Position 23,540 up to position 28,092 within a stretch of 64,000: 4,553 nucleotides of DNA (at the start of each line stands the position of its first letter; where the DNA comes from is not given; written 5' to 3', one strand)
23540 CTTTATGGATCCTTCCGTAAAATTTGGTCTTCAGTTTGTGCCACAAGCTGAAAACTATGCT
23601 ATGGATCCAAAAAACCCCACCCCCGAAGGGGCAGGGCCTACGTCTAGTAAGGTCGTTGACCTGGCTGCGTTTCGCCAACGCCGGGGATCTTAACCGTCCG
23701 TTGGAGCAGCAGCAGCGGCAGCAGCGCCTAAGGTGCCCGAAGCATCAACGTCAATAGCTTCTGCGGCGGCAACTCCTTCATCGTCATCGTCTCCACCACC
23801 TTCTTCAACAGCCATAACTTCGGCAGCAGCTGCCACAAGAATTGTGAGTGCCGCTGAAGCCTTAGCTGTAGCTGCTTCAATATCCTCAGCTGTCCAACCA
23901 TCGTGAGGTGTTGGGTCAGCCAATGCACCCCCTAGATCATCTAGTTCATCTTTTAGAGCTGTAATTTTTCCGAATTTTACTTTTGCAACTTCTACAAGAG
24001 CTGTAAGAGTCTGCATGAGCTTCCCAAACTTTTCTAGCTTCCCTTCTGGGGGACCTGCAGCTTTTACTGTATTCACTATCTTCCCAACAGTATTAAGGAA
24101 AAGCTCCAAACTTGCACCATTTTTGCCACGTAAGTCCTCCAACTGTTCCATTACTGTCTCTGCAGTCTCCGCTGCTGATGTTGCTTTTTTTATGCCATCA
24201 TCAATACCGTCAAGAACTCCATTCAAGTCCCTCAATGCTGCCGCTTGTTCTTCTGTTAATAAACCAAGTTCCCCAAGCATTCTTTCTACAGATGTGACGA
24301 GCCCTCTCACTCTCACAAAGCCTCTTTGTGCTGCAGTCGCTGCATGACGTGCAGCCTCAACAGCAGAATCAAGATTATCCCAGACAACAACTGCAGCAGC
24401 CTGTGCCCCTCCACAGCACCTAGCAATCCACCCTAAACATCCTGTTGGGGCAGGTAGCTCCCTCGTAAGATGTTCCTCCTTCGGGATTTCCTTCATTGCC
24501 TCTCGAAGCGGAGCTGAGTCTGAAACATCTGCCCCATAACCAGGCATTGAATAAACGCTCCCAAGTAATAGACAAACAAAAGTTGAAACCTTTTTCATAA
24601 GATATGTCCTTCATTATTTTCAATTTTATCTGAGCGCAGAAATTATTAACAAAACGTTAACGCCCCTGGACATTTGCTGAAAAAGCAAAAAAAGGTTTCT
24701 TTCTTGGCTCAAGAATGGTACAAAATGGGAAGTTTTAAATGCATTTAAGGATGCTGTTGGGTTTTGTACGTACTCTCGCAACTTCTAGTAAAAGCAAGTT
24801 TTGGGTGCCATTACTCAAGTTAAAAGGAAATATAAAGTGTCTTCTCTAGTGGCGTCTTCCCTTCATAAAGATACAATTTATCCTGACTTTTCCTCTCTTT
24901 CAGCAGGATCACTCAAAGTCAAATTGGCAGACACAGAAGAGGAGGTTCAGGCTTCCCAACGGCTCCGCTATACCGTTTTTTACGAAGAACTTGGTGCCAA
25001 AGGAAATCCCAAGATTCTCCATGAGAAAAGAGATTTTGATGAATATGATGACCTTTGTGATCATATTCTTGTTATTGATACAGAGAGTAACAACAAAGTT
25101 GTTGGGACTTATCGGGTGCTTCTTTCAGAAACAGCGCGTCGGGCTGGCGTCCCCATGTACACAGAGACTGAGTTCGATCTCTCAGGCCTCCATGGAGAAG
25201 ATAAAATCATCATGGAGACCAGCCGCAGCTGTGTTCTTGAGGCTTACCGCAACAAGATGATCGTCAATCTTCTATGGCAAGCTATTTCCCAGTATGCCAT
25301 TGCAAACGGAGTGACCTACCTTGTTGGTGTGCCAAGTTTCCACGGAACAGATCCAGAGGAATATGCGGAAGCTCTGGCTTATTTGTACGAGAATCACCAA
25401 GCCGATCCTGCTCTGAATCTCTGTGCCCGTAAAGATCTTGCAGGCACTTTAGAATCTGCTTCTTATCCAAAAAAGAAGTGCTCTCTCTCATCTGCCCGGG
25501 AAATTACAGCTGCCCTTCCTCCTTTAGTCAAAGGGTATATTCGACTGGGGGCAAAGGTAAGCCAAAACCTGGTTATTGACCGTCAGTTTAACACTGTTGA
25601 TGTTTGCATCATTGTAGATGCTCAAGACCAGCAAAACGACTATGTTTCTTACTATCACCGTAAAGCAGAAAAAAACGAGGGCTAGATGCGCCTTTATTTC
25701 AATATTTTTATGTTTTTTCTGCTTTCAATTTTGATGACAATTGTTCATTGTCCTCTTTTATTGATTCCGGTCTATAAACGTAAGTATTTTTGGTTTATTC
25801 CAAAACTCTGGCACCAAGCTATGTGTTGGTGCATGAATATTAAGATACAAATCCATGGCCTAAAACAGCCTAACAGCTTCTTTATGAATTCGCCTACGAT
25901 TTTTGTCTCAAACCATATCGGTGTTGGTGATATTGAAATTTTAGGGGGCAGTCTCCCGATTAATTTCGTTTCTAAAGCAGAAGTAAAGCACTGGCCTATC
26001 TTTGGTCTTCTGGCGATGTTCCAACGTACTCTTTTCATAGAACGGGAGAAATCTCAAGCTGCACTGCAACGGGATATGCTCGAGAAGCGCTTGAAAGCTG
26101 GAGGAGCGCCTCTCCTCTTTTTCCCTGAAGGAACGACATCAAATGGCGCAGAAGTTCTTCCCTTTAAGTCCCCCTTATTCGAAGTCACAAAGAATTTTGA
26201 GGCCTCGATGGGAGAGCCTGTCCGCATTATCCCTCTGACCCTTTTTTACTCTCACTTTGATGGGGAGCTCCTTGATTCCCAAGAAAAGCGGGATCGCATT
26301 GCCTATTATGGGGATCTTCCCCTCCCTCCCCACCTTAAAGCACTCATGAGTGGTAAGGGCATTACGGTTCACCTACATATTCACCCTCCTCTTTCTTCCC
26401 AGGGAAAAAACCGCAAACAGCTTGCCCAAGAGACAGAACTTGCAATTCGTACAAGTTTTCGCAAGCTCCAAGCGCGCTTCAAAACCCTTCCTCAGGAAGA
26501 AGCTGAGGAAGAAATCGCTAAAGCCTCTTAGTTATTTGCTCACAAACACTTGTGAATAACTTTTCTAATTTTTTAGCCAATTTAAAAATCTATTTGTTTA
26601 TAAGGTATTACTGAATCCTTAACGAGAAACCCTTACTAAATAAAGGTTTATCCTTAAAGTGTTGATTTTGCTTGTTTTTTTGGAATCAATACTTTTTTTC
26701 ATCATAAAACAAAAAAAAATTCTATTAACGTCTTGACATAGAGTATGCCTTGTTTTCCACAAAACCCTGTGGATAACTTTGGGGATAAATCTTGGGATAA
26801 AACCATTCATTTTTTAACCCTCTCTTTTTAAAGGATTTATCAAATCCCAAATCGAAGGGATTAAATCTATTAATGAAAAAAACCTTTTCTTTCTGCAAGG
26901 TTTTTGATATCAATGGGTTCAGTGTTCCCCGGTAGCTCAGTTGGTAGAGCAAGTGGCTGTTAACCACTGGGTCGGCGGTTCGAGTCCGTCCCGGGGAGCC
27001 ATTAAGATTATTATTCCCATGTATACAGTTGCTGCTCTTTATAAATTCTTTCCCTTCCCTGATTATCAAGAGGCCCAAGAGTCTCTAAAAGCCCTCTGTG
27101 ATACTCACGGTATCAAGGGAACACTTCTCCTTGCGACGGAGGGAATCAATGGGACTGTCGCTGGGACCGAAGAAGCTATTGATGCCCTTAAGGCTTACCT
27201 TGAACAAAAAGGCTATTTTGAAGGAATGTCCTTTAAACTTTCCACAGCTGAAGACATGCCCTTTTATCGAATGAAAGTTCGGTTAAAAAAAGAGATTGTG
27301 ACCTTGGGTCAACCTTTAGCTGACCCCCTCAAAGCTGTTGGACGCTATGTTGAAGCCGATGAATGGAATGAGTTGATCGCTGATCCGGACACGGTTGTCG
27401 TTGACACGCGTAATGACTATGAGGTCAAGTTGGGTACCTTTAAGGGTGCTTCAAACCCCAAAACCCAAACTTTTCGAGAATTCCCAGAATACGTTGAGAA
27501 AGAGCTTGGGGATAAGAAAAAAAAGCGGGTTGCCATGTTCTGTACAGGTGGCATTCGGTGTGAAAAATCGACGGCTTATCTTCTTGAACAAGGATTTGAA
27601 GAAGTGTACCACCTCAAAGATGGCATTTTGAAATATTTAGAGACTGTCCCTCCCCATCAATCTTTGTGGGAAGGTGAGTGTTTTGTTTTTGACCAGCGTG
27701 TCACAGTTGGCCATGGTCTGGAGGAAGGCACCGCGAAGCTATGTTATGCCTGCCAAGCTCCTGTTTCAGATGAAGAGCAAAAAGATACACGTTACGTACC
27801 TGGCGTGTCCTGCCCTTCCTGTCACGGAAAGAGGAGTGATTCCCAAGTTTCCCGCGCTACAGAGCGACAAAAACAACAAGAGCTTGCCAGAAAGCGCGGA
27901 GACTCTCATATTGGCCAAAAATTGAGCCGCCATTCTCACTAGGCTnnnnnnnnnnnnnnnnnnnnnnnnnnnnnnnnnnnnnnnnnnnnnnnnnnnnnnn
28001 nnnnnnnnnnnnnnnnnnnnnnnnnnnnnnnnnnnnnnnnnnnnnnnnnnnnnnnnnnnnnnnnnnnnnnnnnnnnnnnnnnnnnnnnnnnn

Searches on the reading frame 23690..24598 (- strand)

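Call 23: search_protein_families(library=pfam, proteins=[window:23690-24598:-], max_evalue=0.01)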
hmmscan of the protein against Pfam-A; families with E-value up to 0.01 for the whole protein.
window:23690-24598:- (302 aa): 1 family
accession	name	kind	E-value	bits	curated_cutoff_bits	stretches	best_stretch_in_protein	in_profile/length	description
PF12699.13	phiKZ_IP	-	0.00061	19.5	27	0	120-179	298-364/387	phiKZ-like phage internal head proteins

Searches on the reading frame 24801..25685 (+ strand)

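Call 65: search_protein_families(library=pfam, proteins=[window:24801-25685:+], max_evalue=0.001)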
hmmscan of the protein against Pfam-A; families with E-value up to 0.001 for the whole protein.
window:24801-25685:+ (294 aa): 2 families
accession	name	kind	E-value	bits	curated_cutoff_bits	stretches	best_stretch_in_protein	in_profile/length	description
PF13444.12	Acetyltransf_5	-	2.7e-28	99.1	22.4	1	55-160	1-102/102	Acetyltransferase (GNAT) domain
PF21926.2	FeeM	-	4.8e-07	30.1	27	1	52-175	2-119/158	N-acyl amino acid synthase FeeM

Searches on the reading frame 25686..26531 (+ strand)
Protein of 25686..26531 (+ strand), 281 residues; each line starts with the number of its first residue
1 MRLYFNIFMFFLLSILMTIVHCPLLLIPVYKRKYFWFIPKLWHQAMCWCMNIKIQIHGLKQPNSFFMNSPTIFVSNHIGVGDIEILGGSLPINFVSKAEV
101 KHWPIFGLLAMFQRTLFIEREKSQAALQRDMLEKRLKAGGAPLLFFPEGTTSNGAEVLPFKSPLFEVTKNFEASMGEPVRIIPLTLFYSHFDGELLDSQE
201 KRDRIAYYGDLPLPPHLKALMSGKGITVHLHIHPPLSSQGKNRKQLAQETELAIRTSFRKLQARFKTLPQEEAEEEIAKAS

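Call 65: search_protein_families(library=pfam, proteins=[window:25686-26531:+], max_evalue=0.001)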
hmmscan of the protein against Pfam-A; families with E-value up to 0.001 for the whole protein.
window:25686-26531:+ (281 aa): 1 family
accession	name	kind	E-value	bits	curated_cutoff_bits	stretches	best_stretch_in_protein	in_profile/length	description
PF01553.26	Acyltransferase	-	3.2e-18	66.2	23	1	54-184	2-129/132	Acyltransferase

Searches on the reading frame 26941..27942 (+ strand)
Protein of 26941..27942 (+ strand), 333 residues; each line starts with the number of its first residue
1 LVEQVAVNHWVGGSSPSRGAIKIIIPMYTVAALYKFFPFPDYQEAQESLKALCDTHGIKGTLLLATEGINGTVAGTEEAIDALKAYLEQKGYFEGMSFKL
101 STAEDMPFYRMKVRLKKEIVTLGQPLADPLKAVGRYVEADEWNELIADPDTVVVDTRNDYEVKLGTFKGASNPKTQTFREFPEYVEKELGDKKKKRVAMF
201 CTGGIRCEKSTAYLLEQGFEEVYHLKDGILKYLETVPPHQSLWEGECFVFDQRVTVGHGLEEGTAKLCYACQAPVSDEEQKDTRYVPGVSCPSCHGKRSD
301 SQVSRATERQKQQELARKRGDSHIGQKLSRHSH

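Call 66: search_protein_families(library=pfam, proteins=[window:26941-27942:+], max_evalue=0.00001)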
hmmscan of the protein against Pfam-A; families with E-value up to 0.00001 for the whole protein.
window:26941-27942:+ (333 aa): 2 families
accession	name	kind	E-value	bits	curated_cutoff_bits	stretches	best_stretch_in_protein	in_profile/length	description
PF17773.7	UPF0176_N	-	1.3e-30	106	26.2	1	28-119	1-92/92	UPF0176 acylphosphatase like domain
PF00581.25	Rhodanese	-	3e-10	40.9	22.2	1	139-233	2-100/102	Rhodanese-like domain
